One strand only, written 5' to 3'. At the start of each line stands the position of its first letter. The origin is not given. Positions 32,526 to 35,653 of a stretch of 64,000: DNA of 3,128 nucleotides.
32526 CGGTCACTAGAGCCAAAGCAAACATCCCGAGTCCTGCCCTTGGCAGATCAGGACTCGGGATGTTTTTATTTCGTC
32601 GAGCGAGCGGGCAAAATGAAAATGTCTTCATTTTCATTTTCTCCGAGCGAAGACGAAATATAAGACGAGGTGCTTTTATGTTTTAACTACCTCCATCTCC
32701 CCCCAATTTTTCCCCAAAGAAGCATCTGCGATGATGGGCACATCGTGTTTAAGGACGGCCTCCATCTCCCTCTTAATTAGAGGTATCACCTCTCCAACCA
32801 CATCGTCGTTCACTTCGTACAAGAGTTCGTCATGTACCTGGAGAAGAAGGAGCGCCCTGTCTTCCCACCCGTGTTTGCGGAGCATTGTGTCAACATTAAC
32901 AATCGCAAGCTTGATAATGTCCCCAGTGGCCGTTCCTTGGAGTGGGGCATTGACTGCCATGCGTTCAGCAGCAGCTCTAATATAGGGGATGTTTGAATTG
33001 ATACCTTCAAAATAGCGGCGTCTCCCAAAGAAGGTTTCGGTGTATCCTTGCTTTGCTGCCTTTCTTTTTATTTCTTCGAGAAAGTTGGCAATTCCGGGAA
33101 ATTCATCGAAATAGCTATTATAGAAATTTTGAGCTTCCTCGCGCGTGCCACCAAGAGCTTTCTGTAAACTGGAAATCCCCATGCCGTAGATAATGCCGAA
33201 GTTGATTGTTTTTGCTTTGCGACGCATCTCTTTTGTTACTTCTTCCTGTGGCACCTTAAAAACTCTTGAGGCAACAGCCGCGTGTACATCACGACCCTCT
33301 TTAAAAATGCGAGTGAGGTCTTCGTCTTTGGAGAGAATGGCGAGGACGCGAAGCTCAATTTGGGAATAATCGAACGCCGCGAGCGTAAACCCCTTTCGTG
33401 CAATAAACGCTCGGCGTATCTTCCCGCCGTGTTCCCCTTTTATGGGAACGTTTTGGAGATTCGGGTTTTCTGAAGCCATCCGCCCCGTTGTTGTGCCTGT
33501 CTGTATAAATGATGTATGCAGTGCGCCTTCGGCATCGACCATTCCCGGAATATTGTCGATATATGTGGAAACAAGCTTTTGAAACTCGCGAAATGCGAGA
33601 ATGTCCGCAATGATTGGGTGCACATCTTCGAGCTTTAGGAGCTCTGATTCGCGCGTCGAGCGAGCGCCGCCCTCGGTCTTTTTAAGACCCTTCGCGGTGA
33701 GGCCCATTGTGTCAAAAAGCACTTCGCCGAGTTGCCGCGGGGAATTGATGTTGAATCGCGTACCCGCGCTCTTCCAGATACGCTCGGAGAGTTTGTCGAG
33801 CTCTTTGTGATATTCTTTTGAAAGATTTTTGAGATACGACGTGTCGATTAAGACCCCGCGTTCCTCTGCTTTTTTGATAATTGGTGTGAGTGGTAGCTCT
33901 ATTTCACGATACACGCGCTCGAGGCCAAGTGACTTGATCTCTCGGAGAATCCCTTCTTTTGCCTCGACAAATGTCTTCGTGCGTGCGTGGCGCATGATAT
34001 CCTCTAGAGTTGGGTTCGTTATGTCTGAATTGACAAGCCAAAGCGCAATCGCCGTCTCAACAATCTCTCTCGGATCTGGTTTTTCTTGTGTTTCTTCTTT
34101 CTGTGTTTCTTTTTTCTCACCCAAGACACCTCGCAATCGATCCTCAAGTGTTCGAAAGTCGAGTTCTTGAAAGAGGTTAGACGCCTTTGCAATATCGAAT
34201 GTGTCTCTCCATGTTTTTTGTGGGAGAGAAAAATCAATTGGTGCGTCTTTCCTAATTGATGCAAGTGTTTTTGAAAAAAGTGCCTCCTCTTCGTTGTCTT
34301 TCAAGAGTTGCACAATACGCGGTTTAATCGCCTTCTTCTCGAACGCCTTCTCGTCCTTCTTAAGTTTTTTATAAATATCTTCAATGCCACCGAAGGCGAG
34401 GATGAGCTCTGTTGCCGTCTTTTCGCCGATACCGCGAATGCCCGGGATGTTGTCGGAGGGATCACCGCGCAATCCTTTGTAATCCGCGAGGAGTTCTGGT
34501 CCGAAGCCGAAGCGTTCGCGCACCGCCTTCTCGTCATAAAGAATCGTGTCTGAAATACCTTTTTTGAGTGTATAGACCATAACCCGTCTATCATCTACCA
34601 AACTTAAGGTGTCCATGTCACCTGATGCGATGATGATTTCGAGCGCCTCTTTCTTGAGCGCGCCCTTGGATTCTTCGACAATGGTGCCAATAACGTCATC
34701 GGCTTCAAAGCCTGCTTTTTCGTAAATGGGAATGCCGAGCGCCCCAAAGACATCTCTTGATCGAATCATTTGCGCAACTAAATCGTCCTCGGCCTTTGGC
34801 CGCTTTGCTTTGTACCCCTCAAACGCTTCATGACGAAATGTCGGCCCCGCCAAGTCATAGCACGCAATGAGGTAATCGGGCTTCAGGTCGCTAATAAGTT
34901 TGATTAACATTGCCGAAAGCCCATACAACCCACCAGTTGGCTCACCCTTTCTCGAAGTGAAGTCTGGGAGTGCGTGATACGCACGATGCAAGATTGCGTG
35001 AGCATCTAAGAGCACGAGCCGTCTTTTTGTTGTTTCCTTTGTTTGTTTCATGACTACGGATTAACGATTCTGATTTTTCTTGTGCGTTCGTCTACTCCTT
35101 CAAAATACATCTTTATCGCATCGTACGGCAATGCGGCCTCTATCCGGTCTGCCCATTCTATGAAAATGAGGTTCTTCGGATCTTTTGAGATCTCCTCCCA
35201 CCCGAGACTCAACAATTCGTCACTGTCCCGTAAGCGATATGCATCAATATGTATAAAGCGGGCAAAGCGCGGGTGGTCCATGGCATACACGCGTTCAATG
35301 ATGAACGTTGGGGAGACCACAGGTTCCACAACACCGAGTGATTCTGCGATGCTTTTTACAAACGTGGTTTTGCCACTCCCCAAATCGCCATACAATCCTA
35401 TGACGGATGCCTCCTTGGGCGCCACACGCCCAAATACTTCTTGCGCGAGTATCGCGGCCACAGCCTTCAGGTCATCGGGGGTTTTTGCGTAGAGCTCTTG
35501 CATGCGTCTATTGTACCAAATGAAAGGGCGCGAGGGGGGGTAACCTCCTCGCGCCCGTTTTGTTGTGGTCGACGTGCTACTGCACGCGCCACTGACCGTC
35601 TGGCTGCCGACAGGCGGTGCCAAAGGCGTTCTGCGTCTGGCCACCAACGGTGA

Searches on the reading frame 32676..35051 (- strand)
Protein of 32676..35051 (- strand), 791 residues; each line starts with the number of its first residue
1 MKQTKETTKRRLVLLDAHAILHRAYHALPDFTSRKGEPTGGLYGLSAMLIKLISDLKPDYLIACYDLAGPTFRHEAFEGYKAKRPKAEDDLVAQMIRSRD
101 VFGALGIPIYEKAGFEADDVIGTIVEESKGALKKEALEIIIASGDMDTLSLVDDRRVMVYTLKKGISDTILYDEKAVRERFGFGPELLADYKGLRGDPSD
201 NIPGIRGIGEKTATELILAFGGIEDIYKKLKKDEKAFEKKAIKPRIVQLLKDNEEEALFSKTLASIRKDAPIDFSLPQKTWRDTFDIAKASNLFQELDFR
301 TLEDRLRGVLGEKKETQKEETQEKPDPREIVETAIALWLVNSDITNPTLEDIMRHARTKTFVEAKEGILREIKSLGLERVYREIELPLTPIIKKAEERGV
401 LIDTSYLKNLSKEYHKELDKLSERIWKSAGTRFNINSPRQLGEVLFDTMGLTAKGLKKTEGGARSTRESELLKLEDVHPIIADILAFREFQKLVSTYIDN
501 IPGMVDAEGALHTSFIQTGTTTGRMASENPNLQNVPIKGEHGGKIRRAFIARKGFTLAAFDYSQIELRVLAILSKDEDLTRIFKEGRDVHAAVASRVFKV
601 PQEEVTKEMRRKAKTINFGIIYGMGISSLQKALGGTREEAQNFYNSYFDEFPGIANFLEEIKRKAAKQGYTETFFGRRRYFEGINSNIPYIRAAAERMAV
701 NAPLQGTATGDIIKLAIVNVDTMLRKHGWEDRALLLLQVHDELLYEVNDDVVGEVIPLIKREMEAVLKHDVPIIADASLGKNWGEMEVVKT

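Call 5: search_protein_families(library=pfam, proteins=[window:32676-35051:-], max_evalue=0.1)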
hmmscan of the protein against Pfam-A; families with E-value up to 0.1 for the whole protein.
window:32676-35051:- (791 aa): 4 families
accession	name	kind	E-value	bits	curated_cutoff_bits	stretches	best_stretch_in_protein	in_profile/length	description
PF00476.26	DNA_pol_A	-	1.9e-137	458.7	34.3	1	405-785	2-381/381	DNA polymerase family A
PF02739.22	5_3_exonuc_N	-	3.1e-46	157.5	34.3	1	11-182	1-164/164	5'-3' exonuclease, N-terminal resolvase-like domain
PF01367.25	5_3_exonuc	-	2.7e-25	89.1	40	1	185-281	3-91/97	5'-3' exonuclease, C-terminal SAM fold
PF12826.13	HHH_2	-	0.021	15.4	27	0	204-228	7-31/64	Helix-hairpin-helix motif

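Call 19: find_related_loci(query=window:32676-35051:-, collection=genome_contigs, flank=5000)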
Query window:32676-35051:- (791 aa) in genome_contigs; peptide patterns used: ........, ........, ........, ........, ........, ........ (x = any residue, [..] = any of these).
239 stretches matched a pattern; 61 encode a relative of the query (tblastn E <= 1e-3); 61 distinct loci.
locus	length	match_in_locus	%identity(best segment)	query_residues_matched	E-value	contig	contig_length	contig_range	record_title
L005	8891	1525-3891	85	1-787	0e+0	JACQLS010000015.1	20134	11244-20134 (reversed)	MAG: Parcubacteria group bacterium isolate NC_groundwater_1209_Ag_S-0.1um_50_38 S_p1_S3_coassembly_k141_698625, whole ge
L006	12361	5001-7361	59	2-786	0e+0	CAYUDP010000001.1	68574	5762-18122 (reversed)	MAG TPA_asm: uncultured Candidatus Saccharibacteria bacterium isolate SRP135725_co1_408 genome assembly, contig: NODE_27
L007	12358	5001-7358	58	12-790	0e+0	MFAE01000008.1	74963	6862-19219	MAG: Candidatus Campbellbacteria bacterium RIFOXYC2_FULL_35_25 rifoxyc2_full_scaffold_385, whole genome shotgun sequence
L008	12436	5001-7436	56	10-787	0e+0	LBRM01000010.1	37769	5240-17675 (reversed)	MAG: Candidatus Nomurabacteria bacterium GW2011_GWA1_36_15 US05_C0010, whole genome shotgun sequence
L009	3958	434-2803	58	5-787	0e+0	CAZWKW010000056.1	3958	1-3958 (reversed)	MAG TPA_asm: uncultured Candidatus Saccharibacteria bacterium isolate SRP128015_co3_101 genome assembly, contig: NODE_34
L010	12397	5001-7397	58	10-787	0e+0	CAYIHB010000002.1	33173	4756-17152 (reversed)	MAG TPA_asm: uncultured Candidatus Saccharibacteria bacterium isolate ERP119705_co20_272 genome assembly, contig: NODE_1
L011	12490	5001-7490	56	1-787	0e+0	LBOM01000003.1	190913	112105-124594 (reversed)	MAG: Candidatus Nomurabacteria bacterium GW2011_GWE1_32_28 UR25_C0003, whole genome shotgun sequence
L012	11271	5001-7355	57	1-786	0e+0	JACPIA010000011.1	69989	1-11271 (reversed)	MAG: Candidatus Vogelbacteria bacterium isolate NC_groundwater_428_Ag_B-0.1um_43_89 GD18-4_B1_scaffold_1953974, whole ge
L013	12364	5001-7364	57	1-790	0e+0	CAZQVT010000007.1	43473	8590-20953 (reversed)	MAG TPA_asm: uncultured Candidatus Saccharibacteria bacterium isolate SRP285395_co1_397 genome assembly, contig: NODE_10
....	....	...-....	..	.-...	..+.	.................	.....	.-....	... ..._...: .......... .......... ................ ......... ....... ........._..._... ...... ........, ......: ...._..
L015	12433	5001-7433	55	3-787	0e+0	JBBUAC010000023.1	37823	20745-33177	MAG: Patescibacteria group bacterium isolate H52-bin012_1 H52_bin012_1_000000000023, whole genome shotgun sequence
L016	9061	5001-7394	56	12-785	0e+0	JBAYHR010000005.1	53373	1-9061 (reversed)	MAG: Candidatus Paceibacterota bacterium isolate SO_2016_GW1_154 scaffold01228_OW334_2016, whole genome shotgun sequence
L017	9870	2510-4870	57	9-787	0e+0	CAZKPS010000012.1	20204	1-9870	MAG TPA_asm: uncultured Candidatus Saccharibacteria bacterium isolate binchicken_co326_56 genome assembly, contig: NODE_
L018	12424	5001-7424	55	1-789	0e+0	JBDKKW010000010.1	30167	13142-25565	MAG: Candidatus Parcubacteria bacterium isolate hopbrook_2019_sw_WHONDRS-S19S_0012_A_bin.19 scaffold_0000037, whole geno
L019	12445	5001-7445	55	10-787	0e+0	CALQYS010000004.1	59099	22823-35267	MAG: Candidatus Nomurabacteria bacterium isolate Ike-100m-2 genome assembly, contig: Ike-100-c171, whole genome shotgun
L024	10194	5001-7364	55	1-786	0e+0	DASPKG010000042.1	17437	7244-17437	MAG TPA_asm: Candidatus Paceibacterota bacterium isolate SMAG_U12030 k141_1968343, whole genome shotgun sequence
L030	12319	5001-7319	58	12-787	0e+0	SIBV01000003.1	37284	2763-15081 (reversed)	MAG: Candidatus Zambryskibacteria bacterium isolate Baikal-deep-G185 BACOMB-C4768, whole genome shotgun sequence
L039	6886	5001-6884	59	10-626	0e+0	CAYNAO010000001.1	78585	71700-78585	MAG TPA_asm: uncultured Candidatus Saccharibacteria bacterium isolate SRP170004_co1_14 genome assembly, contig: NODE_354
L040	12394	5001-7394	57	10-787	0e+0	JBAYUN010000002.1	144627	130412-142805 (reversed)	MAG: Candidatus Paceibacterota bacterium isolate SO_2016_LW3_36 scaffold00160_LW162_2016, whole genome shotgun sequence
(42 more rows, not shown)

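Call 49: search_protein_families(library=pfam, proteins=[L006:3958-4446:+, L012:2782-3243:+, L013:3346-4191:+, L018:2542-3105:+, L018:3308-3694:+, L030:3529-4197:+, L024:3980-4507:+, L039:3434-4357:+, L040:3671-4396:+, L012:3509-4540:+], max_evalue=0.01)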
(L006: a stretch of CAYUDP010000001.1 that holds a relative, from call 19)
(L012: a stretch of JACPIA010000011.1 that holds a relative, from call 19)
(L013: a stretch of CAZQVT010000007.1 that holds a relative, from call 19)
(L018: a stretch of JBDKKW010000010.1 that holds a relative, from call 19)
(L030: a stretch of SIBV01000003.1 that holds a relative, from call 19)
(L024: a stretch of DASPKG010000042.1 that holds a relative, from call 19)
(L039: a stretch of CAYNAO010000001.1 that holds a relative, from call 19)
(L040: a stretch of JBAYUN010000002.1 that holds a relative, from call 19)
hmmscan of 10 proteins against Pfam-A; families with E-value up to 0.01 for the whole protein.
L006:3958-4446:+ (162 aa): 0 families

L012:2782-3243:+ (153 aa): 0 families

L013:3346-4191:+ (281 aa): 0 families

L018:2542-3105:+ (187 aa): 0 families

L018:3308-3694:+ (128 aa): 0 families

L030:3529-4197:+ (222 aa): 0 families

L024:3980-4507:+ (175 aa): 0 families

L039:3434-4357:+ (307 aa): 0 families

L040:3671-4396:+ (241 aa): 0 families

L012:3509-4540:+ (343 aa): 2 families
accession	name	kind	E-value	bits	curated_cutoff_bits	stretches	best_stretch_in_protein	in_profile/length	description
PF01520.23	Amidase_3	-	1.4e-14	55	27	2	105-219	51-149/174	N-acetylmuramoyl-L-alanine amidase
PF01471.23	PG_binding_1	-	9.8e-08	32.5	23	1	303-340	21-57/57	Putative peptidoglycan binding domain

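Call 53: find_homologous_proteins(query=L030:3529-4197:+, max_evalue=0.001)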
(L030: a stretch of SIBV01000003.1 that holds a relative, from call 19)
Query L030:3529-4197:+ (222 aa): 6 proteins with E <= 0.001 among 640 candidates.
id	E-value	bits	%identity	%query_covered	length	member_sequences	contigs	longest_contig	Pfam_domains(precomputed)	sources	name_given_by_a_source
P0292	1.0e-142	491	100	100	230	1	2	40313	-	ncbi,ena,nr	ncbi:MAG: hypothetical protein EXS47_00655 [Candidatus Zambryskibacteria bacterium]|nr:hypothetical 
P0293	5.6e-100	352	72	100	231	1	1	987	-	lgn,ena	-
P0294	1.0e-90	321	67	100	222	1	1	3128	-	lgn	-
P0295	3.7e-86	306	62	99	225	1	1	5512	-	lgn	-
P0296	5.3e-81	290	62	100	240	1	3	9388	-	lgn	-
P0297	4.8e-69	251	51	98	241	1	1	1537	-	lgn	-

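Call 54: find_encoding_contigs(protein=P0296, flank=5000, max_places=3)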
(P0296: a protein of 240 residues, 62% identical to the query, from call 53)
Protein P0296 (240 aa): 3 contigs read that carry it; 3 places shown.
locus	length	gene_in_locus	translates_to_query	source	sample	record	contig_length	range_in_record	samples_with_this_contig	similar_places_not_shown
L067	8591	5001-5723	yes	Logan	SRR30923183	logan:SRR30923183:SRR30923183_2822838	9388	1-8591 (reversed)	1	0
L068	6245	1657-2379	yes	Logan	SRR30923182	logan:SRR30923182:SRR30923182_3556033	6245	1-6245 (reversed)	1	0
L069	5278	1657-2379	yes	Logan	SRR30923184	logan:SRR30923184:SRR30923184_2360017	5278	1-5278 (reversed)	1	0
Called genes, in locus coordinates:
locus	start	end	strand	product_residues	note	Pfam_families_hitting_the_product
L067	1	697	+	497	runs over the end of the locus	?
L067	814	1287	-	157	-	PF02075:RuvC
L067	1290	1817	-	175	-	PF20772:TACO1_YebC_N, PF01709:Transcrip_reg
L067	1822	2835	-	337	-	PF13173:AAA_14 (faint), PF06068:TIP49 (faint), PF01078:Mg_chelatase (faint), PF05496:RuvB_N, PF00004:AAA, PF07728:AAA_5, PF17864:AAA_lid_4, PF05491:WHD_RuvB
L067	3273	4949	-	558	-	PF00437:T2SSE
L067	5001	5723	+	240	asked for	-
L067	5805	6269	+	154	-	PF02367:TsaE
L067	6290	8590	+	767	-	?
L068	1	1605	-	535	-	?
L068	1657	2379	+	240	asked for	-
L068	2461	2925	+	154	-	PF02367:TsaE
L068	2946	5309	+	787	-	PF02739:5_3_exonuc_N, PF01367:5_3_exonuc, PF00476:DNA_pol_A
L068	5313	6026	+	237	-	PF21694:DNA_pol3_delta_C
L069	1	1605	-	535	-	?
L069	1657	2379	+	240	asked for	-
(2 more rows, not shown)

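Call 55: find_encoding_contigs(protein=P0295, flank=5000, max_places=2)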
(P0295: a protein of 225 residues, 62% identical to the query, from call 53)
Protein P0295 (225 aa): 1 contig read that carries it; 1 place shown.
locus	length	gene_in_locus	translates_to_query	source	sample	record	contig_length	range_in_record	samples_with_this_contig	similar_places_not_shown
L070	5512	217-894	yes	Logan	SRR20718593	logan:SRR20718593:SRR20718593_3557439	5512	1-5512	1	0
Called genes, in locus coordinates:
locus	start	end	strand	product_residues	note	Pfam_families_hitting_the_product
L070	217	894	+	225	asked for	-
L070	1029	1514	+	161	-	PF02367:TsaE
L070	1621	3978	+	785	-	PF02739:5_3_exonuc_N, PF01367:5_3_exonuc, PF00476:DNA_pol_A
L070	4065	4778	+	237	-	PF21694:DNA_pol3_delta_C (weak)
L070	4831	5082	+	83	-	-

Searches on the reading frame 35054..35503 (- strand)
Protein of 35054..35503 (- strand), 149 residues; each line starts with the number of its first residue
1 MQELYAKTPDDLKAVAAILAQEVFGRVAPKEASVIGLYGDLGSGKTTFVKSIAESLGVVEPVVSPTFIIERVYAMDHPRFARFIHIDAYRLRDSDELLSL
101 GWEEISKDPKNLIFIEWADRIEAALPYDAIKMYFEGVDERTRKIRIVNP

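Call 5: search_protein_families(library=pfam, proteins=[window:35054-35503:-], max_evalue=0.1)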
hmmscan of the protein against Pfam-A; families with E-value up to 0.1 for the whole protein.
window:35054-35503:- (149 aa): 16 families
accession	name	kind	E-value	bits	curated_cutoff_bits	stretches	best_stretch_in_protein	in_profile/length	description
PF02367.23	TsaE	-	1.3e-30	106.5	26.6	1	11-143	6-127/128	Threonylcarbamoyl adenosine biosynthesis protein TsaE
PF00004.35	AAA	-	0.00013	22.9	21.2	1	37-121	3-69/131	ATPase family associated with various cellular activities (AAA)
PF07693.20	KAP_NTPase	-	0.00024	20.9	20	1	27-59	15-47/293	KAP family P-loop domain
PF13401.12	AAA_22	-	0.003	18.3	27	1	31-121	4-96/130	AAA domain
PF01637.24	ATPase_2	-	0.0086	16.3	33.2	1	31-144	19-112/225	ATPase domain predominantly from Archaea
PF00485.24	PRK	-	0.014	15.7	22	1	34-64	1-33/196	Phosphoribulokinase / Uridine kinase family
PF05729.18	NACHT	-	0.016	15.5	26.7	1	34-56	2-24/167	NACHT domain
PF13191.12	AAA_16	-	0.017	16.1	32.6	1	21-57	13-49/167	AAA ATPase domain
PF00931.28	NB-ARC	-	0.026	14.2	23.5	1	28-55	13-41/248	NB-ARC domain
PF25199.1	nSTAND_NTPase5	-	0.034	14.4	34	1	24-56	29-65/145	Novel STAND NTPase 5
PF13238.12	AAA_18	-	0.05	14.5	29.4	1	35-75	1-34/128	AAA domain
PF13671.12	AAA_33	-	0.053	14.3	27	1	37-76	4-41/143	AAA domain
PF00005.33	ABC_tran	-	0.057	14.5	25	1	31-55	10-34/137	ABC transporter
PF13479.12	AAA_24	-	0.066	13.5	27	0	34-52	4-22/195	AAA domain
PF24883.2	NPHP3_N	-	0.067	13.8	24.8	1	27-56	15-46/164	Nephrocystin 3, N-terminal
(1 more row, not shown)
